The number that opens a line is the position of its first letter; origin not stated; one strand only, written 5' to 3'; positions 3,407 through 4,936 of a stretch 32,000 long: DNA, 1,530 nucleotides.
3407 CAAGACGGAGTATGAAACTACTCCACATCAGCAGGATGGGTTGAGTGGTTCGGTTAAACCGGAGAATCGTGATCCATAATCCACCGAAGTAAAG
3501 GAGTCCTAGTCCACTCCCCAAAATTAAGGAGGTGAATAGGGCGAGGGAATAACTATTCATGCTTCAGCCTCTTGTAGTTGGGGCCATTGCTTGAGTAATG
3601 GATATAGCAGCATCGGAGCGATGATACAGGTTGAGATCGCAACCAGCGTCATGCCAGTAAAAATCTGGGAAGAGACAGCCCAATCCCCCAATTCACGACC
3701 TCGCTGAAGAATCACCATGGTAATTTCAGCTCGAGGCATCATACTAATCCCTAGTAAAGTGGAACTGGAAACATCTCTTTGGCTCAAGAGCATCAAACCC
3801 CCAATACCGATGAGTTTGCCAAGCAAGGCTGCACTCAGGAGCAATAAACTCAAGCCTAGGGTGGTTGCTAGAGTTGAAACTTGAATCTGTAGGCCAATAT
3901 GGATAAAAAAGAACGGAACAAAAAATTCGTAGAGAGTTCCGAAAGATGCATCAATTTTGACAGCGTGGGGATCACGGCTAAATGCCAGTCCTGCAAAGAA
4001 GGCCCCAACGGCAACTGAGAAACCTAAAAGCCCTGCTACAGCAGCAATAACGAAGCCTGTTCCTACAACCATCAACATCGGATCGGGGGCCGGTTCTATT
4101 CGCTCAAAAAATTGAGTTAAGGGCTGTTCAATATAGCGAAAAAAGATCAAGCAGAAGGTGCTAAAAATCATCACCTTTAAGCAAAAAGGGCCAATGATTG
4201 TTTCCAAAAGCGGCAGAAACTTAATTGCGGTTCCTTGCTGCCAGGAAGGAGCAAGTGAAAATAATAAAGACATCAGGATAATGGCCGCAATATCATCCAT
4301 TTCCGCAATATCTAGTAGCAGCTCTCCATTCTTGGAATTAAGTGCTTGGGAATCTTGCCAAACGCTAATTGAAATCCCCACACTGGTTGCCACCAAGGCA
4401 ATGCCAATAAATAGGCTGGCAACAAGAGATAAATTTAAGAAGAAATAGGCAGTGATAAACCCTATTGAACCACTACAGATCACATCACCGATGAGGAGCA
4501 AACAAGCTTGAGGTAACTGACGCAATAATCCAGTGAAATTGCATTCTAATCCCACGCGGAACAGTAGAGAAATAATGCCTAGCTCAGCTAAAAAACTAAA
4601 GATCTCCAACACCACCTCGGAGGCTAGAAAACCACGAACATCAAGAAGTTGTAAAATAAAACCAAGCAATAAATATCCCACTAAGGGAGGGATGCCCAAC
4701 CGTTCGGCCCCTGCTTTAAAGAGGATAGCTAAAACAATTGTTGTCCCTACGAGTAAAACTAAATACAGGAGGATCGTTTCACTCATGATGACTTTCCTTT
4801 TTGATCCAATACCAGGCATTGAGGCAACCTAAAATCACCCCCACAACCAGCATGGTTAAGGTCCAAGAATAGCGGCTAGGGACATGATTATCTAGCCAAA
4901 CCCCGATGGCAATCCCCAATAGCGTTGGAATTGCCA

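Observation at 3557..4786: A CPA2 cation/proton antiporter sits inside an N-type ATPase operon, joined to atpQ and atpR by overlapping codons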

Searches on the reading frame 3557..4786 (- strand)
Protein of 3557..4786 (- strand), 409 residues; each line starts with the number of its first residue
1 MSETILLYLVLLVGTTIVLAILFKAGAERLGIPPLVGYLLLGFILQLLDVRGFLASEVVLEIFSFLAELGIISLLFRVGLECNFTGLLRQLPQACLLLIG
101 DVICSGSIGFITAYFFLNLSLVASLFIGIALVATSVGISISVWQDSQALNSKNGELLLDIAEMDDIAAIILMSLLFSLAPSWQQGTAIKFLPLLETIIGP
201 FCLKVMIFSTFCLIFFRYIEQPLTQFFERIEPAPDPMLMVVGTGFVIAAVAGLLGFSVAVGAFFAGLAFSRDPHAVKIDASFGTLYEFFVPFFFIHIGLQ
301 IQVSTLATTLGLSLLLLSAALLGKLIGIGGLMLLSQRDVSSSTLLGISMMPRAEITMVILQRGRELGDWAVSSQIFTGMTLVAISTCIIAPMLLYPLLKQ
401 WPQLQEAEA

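Call 3: search_protein_families(library=pfam, proteins=[window:3557-4786:-], max_evalue=0.01)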
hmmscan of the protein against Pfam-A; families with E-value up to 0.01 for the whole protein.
window:3557-4786:- (409 aa): 1 family
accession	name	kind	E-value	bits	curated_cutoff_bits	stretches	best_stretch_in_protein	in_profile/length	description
PF00999.27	Na_H_Exchanger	-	7.1e-48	163.8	26.2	1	18-399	2-374/375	Sodium/hydrogen exchanger, transmembrane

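Call 5: find_homologous_proteins(query=window:3557-4786:-)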
Query window:3557-4786:- (409 aa): 2105 proteins with E <= 0.001 among 8000 candidates; the best 120 are listed.
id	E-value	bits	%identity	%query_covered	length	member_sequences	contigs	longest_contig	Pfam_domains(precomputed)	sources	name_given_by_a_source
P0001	9.6e-231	784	91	100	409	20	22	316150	PF00999.27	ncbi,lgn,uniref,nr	ncbi:cation:proton antiporter [Acaryochloris sp. CCMEE 5410]|uniref:cation:proton antiporter n=1 Tax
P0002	1.1e-215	734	85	100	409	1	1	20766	PF00999.27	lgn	-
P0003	3.0e-210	716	83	100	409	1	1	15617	PF00999.27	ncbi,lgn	-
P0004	1.2e-197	675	78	100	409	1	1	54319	PF00999.27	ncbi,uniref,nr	ncbi:Na(+)/H(+)-K(+) antiporter GerN [Acaryochloris thomasi RCC1774]|uniref:Na(+)/H(+)-K(+) antiport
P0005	3.1e-156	539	64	100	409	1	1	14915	PF00999.27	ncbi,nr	ncbi:MAG: cation:proton antiporter [Cyanothece sp. SIO1E1]|nr:cation:proton antiporter [Cyanothece s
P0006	3.4e-156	538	65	100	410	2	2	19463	PF00999.27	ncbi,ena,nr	ncbi:MAG: cation:proton antiporter [Leptolyngbyaceae cyanobacterium MO_188.B28]|nr:cation:proton ant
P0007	5.2e-156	538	65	98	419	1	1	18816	PF00999.27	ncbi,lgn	ncbi:MAG: cation:proton antiporter [Spirulina sp.]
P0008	3.0e-155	535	63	100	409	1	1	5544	PF00999.27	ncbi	-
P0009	4.6e-154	531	64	95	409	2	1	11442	PF00999.27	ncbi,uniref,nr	ncbi:cation:proton antiporter [Moorena sp. SIO4E2]|uniref:cation:proton antiporter n=1 Tax=Moorena s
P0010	3.6e-153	528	63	100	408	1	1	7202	PF00999.27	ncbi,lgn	-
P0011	7.5e-153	527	63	100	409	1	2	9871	PF00999.27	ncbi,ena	-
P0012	2.0e-151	523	63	95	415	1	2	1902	PF00999.27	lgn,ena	-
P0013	3.2e-151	522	64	98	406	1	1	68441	PF00999.27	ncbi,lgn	ncbi:MAG: cation:proton antiporter [Cyanophyceae cyanobacterium]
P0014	8.7e-151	521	64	94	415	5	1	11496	PF00999.27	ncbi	-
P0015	8.5e-150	517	62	100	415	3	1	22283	PF00999.27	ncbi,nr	ncbi:MAG: cation:proton antiporter [Prochloraceae cyanobacterium]|nr:cation:proton antiporter [Proch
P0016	1.7e-148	513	61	95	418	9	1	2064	PF00999.27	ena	-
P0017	5.8e-148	511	62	94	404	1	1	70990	PF00999.27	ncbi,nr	ncbi:cation:proton antiporter [Pleurocapsales cyanobacterium LEGE 10410]|nr:cation:proton antiporter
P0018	1.8e-147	510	61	98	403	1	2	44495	PF00999.27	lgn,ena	-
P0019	2.1e-147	509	63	97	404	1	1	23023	PF00999.27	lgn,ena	-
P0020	3.4e-147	509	62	98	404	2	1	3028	PF00999.27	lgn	-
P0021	1.2e-146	507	62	97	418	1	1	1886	PF00999.27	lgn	-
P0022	3.7e-146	505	62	94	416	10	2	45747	PF00999.27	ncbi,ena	-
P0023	4.0e-146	505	63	93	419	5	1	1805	PF00999.27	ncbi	-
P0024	1.4e-145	503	59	95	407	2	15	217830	PF00999.27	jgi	jgi:Kef-type K+ transport system membrane component KefB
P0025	1.6e-145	503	62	94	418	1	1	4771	PF00999.27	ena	-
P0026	2.0e-145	503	63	97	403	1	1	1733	PF00999.27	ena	-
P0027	2.1e-145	503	62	97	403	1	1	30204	PF00999.27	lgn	-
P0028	2.5e-145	503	62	98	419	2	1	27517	PF00999.27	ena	-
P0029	2.9e-145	502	60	94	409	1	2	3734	PF00999.27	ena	-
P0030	3.3e-145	502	62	95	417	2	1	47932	PF00999.27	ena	-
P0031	5.6e-145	501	62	93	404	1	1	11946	PF00999.27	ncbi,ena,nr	ncbi:MAG: cation:proton antiporter [Xenococcaceae cyanobacterium MO_188.B19]|nr:cation:proton antipo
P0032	1.8e-144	500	61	98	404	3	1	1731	PF00999.27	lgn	-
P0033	7.9e-144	498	61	94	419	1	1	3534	PF00999.27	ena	-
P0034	8.5e-143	494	60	94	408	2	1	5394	PF00999.27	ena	-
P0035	1.2e-142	494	60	98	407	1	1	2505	PF00999.27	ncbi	ncbi:MAG: cation:proton antiporter [Cyanobacteria bacterium J06631_2]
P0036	1.2e-142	494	60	98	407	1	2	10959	PF00999.27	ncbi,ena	ncbi:MAG: cation:proton antiporter [Cyanobacteria bacterium J06648_1]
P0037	1.3e-142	494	60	96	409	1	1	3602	PF00999.27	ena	-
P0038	1.5e-142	494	60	98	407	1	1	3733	PF00999.27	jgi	-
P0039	2.2e-142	493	61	94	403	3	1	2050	PF00999.27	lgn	-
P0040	3.2e-142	492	60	98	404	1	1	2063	PF00999.27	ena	-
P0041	5.7e-142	492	62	97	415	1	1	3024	PF00999.27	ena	-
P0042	1.4e-141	490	60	99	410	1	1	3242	PF00999.27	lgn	-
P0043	1.6e-141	490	61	98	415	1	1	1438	PF00999.27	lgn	-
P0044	2.1e-141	490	59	98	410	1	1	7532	PF00999.27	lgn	-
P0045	3.2e-141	489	60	99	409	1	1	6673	PF00999.27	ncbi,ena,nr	ncbi:MAG: cation:proton antiporter [Prochloraceae cyanobacterium]|nr:cation:proton antiporter [Proch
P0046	3.5e-141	489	60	99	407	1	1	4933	PF00999.27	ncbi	-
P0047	4.6e-141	489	60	95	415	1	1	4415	PF00999.27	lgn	-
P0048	5.0e-141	489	61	97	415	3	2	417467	PF00999.27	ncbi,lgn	ncbi:MAG: cation:proton antiporter [Waterburya sp.]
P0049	5.8e-141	488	59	98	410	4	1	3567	PF00999.27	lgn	-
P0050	1.6e-140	487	59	98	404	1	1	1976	PF00999.27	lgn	-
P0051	3.4e-140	486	60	99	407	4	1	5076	PF00999.27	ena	-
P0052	4.9e-140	485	60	99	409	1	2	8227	PF00999.27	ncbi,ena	-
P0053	6.4e-140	485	60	95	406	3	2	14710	PF00999.27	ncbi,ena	-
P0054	7.0e-140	485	60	99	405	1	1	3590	PF00999.27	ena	-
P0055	1.6e-139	484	61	90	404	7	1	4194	PF00999.27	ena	-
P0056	3.8e-139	482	60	98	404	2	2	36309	PF00999.27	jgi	-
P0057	7.0e-139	481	61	97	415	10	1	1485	PF00999.27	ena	-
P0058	7.2e-139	481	60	97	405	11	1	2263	PF00999.27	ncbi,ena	-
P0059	1.1e-138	481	60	94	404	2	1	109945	PF00999.27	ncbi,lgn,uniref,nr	ncbi:Kef-type K+ transport system, membrane component [Xenococcus sp. PCC 7305]|uniref:cation:proton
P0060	1.5e-138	480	59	98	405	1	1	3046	PF00999.27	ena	-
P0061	2.9e-138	479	60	97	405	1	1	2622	PF00999.27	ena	-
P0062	7.8e-138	478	61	97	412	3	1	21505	PF00999.27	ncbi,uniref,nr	ncbi:cation:proton antiporter [Waterburya agarophytonicola K14]|uniref:Cation:proton antiporter n=1 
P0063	2.1e-137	477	59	99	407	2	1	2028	PF00999.27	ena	-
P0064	2.8e-137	476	61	95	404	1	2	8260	PF00999.27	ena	-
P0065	4.0e-137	476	59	95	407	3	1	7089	PF00999.27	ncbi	-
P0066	1.1e-136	474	59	97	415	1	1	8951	PF00999.27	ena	-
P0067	2.3e-136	473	58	100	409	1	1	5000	PF00999.27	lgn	-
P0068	2.7e-136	473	60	93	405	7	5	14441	PF00999.27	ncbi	-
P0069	4.7e-135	469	59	94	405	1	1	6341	PF00999.27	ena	-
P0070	3.6e-134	466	59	94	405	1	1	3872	PF00999.27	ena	-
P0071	6.2e-134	465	56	97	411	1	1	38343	PF00999.27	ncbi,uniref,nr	ncbi:cation:proton antiporter [Phormidium sp. CCY1219]|uniref:cation:proton antiporter n=1 Tax=Phorm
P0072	1.3e-133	464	59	94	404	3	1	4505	PF00999.27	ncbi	-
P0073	3.0e-133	463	58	98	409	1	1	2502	PF00999.27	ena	-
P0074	1.4e-132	461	54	95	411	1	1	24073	PF00999.27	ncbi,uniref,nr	ncbi:cation:proton antiporter [Vacuolonema iberomarrocanum]|uniref:cation:proton antiporter n=1 Tax=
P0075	4.4e-132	459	56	98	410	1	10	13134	PF00999.27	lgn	-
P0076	6.5e-132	458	58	96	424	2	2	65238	PF00999.27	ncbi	ncbi:MAG: cation:proton antiporter [Pleurocapsa sp.]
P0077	7.1e-132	458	54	96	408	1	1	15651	PF00999.27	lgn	-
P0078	8.6e-132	458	55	95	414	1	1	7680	PF00999.27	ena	-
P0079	1.3e-131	458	57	97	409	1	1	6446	PF00999.27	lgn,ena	-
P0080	6.3e-131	455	55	98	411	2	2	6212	PF00999.27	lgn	-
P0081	7.5e-131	455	58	99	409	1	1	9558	PF00999.27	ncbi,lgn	ncbi:MAG: cation:proton antiporter [Cyanobacteria bacterium P01_G01_bin.38]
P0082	1.0e-130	455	54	95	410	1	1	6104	PF00999.27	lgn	-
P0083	6.6e-130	452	55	95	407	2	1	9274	PF00999.27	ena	-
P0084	8.2e-130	452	55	99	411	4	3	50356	PF00999.27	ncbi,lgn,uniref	ncbi:cation:proton antiporter [Coleofasciculus sp.]|uniref:cation:proton antiporter n=1 Tax=Coleofas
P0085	1.1e-129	451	51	99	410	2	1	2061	PF00999.27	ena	-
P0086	3.6e-129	449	56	98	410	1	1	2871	PF00999.27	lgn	-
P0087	4.6e-129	449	57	97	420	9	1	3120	PF00999.27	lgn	-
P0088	1.2e-128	448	57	97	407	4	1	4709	PF00999.27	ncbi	ncbi:MAG: cation:proton antiporter [Rivularia sp. (in: cyanobacteria)]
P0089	2.0e-128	447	55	97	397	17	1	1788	PF00999.27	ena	-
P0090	2.5e-128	447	54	99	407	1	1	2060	PF00999.27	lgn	-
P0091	2.6e-128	447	57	95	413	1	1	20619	PF00999.27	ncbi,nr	ncbi:cation:proton antiporter [Pleurocapsales cyanobacterium LEGE 06147]|nr:cation:proton antiporter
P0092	3.2e-128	446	54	94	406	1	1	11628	PF00999.27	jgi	jgi:Kef-type K+ transport system membrane component KefB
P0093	3.4e-128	446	55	99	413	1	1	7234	PF00999.27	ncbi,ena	-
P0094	5.4e-128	446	55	99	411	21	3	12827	PF00999.27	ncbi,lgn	ncbi:MAG: cation:proton antiporter [Coleofasciculus sp. C2-GNP5-27]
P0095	6.9e-128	445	53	96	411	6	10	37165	PF00999.27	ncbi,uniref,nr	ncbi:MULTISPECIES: cation:proton antiporter [Cyanophyceae]|uniref:cation:proton antiporter n=1 Tax=C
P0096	7.2e-128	445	54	98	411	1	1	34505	PF00999.27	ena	-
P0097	7.9e-128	445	57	98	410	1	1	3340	PF00999.27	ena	-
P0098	1.2e-127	444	55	93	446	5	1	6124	PF00999.27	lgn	-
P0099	4.2e-127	443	52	95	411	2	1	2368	PF00999.27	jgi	jgi:Kef-type K+ transport system membrane component KefB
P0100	4.7e-127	442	52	100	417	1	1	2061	PF00999.27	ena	-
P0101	5.2e-127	442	53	97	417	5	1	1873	PF00999.27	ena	-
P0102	9.0e-127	442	54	100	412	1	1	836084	PF00999.27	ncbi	ncbi:cation:proton antiporter [Myxosarcina sp. GI1(2024)]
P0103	1.6e-126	441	57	95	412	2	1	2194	PF00999.27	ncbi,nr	ncbi:MAG: cation:proton antiporter, partial [Cyanobacteriota bacterium]|nr:cation:proton antiporter 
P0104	1.6e-126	441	54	98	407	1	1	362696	PF00999.27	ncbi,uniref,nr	ncbi:cation:proton antiporter [Anabaena sp. CA = ATCC 33047]|uniref:cation:proton antiporter n=1 Tax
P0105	1.8e-126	441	53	98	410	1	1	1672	PF00999.27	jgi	jgi:Kef-type K+ transport system membrane component KefB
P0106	2.1e-126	440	56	98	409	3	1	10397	PF00999.27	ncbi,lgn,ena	-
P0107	6.0e-126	439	53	99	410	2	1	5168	PF00999.27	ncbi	-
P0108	7.1e-126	439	56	99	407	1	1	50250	PF00999.27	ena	-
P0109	7.2e-126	439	53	96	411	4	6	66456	PF00999.27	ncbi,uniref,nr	ncbi:cation:proton antiporter [Umezakia ovalisporum]|uniref:Cation:proton antiporter n=1 Tax=Umezaki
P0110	1.2e-125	438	56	99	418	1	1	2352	PF00999.27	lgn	-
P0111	1.4e-125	438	52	97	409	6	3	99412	PF00999.27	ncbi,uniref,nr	ncbi:cation:proton antiporter [Anabaenopsis tanganyikae CS-531]|uniref:Cation:proton antiporter n=2 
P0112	1.5e-125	438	54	95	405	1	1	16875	PF00999.27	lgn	-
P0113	4.3e-125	436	61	85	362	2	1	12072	PF00999.27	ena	-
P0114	4.8e-125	436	54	93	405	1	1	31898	PF00999.27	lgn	-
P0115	1.2e-124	435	52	99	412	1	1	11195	PF00999.27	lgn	-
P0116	1.6e-124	434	55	99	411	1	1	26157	PF00999.27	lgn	-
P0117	2.0e-124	434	53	96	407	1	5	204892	PF00999.27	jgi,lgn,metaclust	metaclust:\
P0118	2.1e-124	434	52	98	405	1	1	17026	PF00999.27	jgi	jgi:Kef-type K+ transport system membrane component KefB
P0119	3.9e-124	433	53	93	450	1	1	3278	PF00999.27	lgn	-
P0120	4.2e-124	433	52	96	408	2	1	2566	PF00999.27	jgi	jgi:Kef-type K+ transport system membrane component KefB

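Call 21: find_related_loci(query=window:3557-4786:-, collection=genome_contigs, flank=7000)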
Query window:3557-4786:- (409 aa) in genome_contigs; peptide patterns used: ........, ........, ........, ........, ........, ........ (x = any residue, [..] = any of these).
246 stretches matched a pattern; 40 encode a relative of the query (tblastn E <= 1e-3); 40 distinct loci.
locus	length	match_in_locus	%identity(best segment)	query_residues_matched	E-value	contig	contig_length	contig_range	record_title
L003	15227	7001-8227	91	1-409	0e+0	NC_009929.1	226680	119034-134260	Acaryochloris marina MBIC11017 plasmid pREB4, complete sequence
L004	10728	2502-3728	90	1-409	0e+0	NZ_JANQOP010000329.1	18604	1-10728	MAG: Acaryochloris sp. IP29b_bin.137 k99_2672118, whole genome shotgun sequence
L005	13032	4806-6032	83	1-409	0e+0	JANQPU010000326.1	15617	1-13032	MAG: Acaryochloris sp. IP29b_bin.176 k99_2354487, whole genome shotgun sequence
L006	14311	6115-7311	65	2-401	2e-156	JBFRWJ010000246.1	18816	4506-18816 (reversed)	MAG: Spirulina sp. isolate 05_out_wi_sediment_bin.10 05outWiSedB10_c_000001068578, whole genome shotgun sequence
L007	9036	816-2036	62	1-408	9e-153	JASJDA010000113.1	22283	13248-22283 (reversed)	MAG: Prochloraceae cyanobacterium isolate MO_167.B51 MO_167.c_1505, whole genome shotgun sequence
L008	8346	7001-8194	60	2-400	6e-151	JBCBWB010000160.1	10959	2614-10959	MAG: Cyanobacteria bacterium J06648_1 NODE_160_length_10959_cov_20.255560, whole genome shotgun sequence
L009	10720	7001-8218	65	2-408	3e-149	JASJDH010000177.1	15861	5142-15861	MAG: Leptolyngbyaceae cyanobacterium MO_188.B28 MO_188.c_4085, whole genome shotgun sequence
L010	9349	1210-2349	62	20-400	3e-149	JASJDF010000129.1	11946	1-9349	MAG: Xenococcaceae cyanobacterium MO_188.B19 MO_188.c_5839, whole genome shotgun sequence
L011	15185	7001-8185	64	7-406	3e-148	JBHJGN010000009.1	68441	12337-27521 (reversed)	MAG: Cyanophyceae cyanobacterium isolate sb_S3C1218_1 S3Ck141_264182, whole genome shotgun sequence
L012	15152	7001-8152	62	16-400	6e-148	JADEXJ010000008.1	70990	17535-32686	Pleurocapsales cyanobacterium LEGE 10410 NODE_8_length_70990_cov_3.84042, whole genome shotgun sequence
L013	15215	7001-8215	62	3-400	4e-148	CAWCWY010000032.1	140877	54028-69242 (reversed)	MAG: uncultured cyanobacterium isolate MFD03250.bin.2.89 genome assembly, contig: contig_4410, whole genome shotgun sequ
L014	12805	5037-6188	62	3-387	9e-147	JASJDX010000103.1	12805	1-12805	MAG: Pleurocapsa sp. MO_192.B19 MO_192.c_925, whole genome shotgun sequence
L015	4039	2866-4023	60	14-400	3e-150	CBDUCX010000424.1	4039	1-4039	MAG TPA_asm: uncultured Pleurocapsa sp. isolate ERR2431958_binner13_Refined_38 genome assembly, contig: ERZ23878668.7829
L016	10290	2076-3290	61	3-400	7e-145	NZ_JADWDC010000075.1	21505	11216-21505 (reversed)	Waterburya agarophytonicola KI4 NODE_473_length_21505_cov_411.484336, whole genome shotgun sequence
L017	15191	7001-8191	60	3-400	5e-144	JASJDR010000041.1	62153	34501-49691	MAG: Xenococcus sp. MO_188.B8 MO_188.c_512, whole genome shotgun sequence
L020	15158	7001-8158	58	14-400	1e-142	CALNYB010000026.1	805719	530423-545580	MAG: Cyanobacteriota bacterium isolate HOU_bin.0041 genome assembly, contig: contig_264, whole genome shotgun sequence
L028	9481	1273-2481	60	2-405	3e-141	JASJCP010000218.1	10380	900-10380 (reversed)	MAG: Xenococcaceae cyanobacterium MO_167.B27 MO_167.c_6423, whole genome shotgun sequence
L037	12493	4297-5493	45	9-403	1e-94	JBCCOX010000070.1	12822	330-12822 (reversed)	MAG: Deinococcota bacterium isolate P01_D01_bin.114 k141_284422_length_12822_cov_67.3880, whole genome shotgun sequence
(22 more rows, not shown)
